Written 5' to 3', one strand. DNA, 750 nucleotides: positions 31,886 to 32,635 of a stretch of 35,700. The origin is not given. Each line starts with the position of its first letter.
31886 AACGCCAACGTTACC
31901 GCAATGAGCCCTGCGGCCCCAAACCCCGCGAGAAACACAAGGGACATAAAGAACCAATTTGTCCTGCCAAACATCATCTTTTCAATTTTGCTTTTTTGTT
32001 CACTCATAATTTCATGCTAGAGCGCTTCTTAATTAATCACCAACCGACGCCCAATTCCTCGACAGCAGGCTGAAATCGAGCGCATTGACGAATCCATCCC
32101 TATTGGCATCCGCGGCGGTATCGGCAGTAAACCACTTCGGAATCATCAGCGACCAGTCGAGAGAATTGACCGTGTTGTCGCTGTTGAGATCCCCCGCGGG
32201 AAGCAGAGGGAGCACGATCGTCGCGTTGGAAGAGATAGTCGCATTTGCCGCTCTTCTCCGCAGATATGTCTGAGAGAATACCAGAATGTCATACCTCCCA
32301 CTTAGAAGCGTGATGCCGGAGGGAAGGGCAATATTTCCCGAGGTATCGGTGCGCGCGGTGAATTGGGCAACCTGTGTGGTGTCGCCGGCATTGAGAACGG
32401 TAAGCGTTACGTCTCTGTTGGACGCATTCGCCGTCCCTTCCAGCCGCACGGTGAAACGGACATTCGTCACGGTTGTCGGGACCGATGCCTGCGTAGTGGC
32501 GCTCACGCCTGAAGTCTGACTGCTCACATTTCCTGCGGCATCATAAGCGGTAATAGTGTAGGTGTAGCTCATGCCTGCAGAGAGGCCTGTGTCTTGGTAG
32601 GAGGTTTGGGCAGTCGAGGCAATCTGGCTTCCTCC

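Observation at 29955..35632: Self-contained cohesin-dockerin operon: one dockerin-tagged giant protein plus two cohesin anchors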

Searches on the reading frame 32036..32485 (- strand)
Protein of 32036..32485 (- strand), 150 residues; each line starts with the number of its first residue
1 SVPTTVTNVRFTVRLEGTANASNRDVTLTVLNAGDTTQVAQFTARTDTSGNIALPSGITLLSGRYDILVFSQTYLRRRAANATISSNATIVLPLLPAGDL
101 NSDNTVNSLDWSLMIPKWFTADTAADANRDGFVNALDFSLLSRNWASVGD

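Call 65: search_solved_structures(query=A5, max_evalue=1, show_alignments=3)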
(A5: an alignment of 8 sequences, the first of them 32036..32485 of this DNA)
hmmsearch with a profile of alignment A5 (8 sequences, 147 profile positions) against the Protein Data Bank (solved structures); distinct sequences matched with E-value up to 1: 31.
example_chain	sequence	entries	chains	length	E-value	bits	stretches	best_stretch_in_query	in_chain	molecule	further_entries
2b59_B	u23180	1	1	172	5.3e-09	39.4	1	37-145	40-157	Cellulosomal scaffolding protein A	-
3kcp_A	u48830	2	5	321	2.3e-08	37.4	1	37-145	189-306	Cellulosomal-scaffolding protein A | Cellulosome anchoring protein cohesin region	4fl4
5g5d_B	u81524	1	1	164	3.2e-08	36.9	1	37-145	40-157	CELLULOSOMAL-SCAFFOLDING PROTEIN A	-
4fl4_A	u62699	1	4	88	9.6e-08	35.4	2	117-141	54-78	Glycoside hydrolase family 9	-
4wi0_B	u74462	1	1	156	4.3e-07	33.3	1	22-145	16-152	Cellulosomal scaffoldin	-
1daq_A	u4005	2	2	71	8.6e-07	32.3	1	91-143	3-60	ENDOGLUCANASE SS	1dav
4u3s_B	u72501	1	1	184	9.5e-07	32.1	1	22-145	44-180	Cellulosomal scaffoldin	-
2mte_A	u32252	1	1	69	1.1e-06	31.9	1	93-143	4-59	Cellulose 1,4-beta-cellobiosidase (reducing end) CelS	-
3ul4_B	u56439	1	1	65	1.9e-06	31.2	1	93-140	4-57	Cellulosome enzyme, dockerin type I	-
8x39_A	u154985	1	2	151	2.5e-06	30.8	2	93-139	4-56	Serine protease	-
2y3n_B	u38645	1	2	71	7.1e-06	29.3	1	93-142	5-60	CELLULOSOMAL FAMILY-48 PROCESSIVE GLYCOSIDE HYDROLASE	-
8x3a_A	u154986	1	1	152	7.5e-06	29.2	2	93-139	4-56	Serine protease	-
1clc_A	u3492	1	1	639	1.1e-05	28.7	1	91-141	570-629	ENDOGLUCANASE CELD; EC: 3.2.1.4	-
4cj0_A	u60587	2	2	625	1.1e-05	28.7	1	91-141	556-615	ENDOGLUCANASE D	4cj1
2ccl_B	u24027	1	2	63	4.2e-05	26.8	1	93-141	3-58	ENDO-1,4-BETA-XYLANASE Y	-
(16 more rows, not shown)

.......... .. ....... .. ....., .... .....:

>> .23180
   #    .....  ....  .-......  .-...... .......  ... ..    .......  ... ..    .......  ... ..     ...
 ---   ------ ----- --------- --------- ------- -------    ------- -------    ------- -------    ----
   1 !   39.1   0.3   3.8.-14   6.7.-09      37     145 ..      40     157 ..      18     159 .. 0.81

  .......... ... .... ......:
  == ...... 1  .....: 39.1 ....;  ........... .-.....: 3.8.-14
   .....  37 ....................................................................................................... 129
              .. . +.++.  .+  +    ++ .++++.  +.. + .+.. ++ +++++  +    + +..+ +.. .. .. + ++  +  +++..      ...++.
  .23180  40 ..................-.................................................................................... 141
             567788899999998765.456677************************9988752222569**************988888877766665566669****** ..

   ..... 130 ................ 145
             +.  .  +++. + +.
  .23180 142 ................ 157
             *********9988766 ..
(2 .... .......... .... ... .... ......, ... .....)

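Call 72: search_protein_representatives(protein=window:32036-32485:-)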
Query: 150 residues. Proteins with E-value up to 0.001 (for the whole library): 2673; up to 1e-10: 337; up to 1e-30: 14. The best 150 are listed.
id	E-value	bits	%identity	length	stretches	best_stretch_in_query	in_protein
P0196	8.5e-87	304.6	100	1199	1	1-150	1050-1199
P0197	1.1e-48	181.2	59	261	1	3-150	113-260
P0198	1.0e-43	165.1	51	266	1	2-150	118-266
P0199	1.1e-39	152.1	56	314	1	2-146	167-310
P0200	2.7e-38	147.5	48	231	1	4-150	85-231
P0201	1.0e-35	139.2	48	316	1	5-149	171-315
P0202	1.1e-34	135.9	48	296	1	4-149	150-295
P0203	7.5e-34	133.2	48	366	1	3-150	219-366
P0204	1.2e-32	129.3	46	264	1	3-146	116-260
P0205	1.6e-32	128.9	46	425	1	3-150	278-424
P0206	3.4e-32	127.8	45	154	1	5-150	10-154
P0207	3.5e-31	124.5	44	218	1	3-150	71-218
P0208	3.8e-31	124.4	50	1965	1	3-150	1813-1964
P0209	4.1e-31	124.3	45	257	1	4-150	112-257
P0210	1.4e-30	122.6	40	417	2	3-150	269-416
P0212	1.9e-30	122.1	47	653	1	5-147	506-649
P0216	8.1e-30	120.1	45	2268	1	3-150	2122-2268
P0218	7.9e-29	116.9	42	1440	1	2-149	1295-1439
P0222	1.1e-27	113.1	44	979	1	5-150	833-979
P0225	3.8e-27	111.5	39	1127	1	4-150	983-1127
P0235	4.1e-25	104.9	42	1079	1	7-150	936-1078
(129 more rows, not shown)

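Call 74: search_protein_families(library=pfam, alignment_id=A7, max_evalue=0.00001)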
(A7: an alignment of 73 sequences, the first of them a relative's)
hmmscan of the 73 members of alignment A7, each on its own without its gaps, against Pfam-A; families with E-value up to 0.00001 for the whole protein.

A. member 1, P0197 (261 aa): 2 families
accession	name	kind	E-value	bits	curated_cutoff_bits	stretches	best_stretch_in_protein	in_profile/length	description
PF00404.24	Dockerin_1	-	1.6e-08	35.1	22.9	1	207-253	1-54/57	Dockerin type I domain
PF00041.27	fn3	-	5.8e-07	30.1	25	1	26-100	15-76/84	Fibronectin type III domain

B. families by the number of members that match (of 73 scanned): 48 families (the first 25 are shown)
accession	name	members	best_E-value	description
PF00404.24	Dockerin_1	59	2e-14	Dockerin type I domain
PF00041.27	fn3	19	1e-19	Fibronectin type III domain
PF17957.7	Big_7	13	8.9e-42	Bacterial Ig domain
PF16656.11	Pur_ac_phosph_N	10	1.3e-28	Purple acid Phosphatase, N-terminal domain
PF13385.13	Laminin_G_3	7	7.5e-29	Concanavalin A-like lectin/glucanases superfamily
PF13229.12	Beta_helix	6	3.6e-15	Right handed beta helix region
PF00963.24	Cohesin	5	7e-17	Cohesin domain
PF22352.2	K319L-like_PKD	4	3.2e-50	K319L-like, PKD domain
PF19077.6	Big_13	3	2.6e-08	Bacterial Ig-like domain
PF06452.16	CBM9_1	2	4.3e-27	Carbohydrate family 9 binding domain-like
PF17963.7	Big_9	2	6.6e-21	Bacterial Ig domain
PF13290.12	CHB_HEX_C_1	2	2.8e-20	Chitobiase/beta-hexosaminidase C-terminal domain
PF01551.29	Peptidase_M23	2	9.4e-18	Peptidase family M23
PF13287.12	Fn3_assoc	2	1.2e-16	Fn3 associated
PF05345.18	He_PIG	2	4e-15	Putative Ig domain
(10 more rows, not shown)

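Call 94: list_cluster_members(proteins=[P0197, P0199, P0203, P0208, P0212, P0216, P0218, P0222, P0225, P0235])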
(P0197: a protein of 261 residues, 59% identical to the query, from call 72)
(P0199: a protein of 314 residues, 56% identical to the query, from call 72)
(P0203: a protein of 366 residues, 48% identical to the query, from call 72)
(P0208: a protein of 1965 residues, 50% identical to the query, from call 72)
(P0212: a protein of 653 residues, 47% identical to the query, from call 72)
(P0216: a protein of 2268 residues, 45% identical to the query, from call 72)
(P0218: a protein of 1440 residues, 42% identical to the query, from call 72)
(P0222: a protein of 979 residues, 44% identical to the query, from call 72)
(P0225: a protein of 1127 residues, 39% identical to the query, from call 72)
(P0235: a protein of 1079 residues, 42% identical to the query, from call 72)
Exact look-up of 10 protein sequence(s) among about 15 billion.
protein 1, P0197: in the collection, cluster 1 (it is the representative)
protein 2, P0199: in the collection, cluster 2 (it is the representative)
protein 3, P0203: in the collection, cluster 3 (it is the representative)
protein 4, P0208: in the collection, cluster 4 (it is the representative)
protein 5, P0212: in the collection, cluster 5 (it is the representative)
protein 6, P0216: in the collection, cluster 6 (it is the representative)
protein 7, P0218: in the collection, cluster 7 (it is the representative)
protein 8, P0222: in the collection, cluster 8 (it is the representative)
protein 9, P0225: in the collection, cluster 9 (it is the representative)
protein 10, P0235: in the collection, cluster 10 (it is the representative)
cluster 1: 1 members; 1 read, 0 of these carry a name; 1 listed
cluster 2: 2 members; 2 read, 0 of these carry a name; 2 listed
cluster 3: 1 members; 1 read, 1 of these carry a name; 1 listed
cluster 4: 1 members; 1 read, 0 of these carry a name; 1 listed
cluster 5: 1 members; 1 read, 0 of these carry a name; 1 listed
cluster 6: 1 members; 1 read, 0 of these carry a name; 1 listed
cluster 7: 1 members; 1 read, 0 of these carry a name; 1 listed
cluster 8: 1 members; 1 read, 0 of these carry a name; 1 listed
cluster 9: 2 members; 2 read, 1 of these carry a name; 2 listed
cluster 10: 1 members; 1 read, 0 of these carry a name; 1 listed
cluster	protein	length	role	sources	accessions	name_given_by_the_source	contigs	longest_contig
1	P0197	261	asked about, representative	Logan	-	-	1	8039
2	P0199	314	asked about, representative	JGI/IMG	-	-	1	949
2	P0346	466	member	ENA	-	-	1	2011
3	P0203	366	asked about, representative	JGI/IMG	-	murein DD-endopeptidase MepM/ murein hydrolase activator NlpD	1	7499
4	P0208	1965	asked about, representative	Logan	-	-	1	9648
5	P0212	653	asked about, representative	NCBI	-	-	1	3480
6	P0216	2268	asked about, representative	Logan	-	-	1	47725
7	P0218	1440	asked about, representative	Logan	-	-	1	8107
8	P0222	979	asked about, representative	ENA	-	-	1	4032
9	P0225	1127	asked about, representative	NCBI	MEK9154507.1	MAG: LamG-like jellyroll fold domain-containing protein [Patescibacteria group bacterium]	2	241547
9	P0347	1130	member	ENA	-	-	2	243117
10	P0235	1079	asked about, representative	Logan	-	-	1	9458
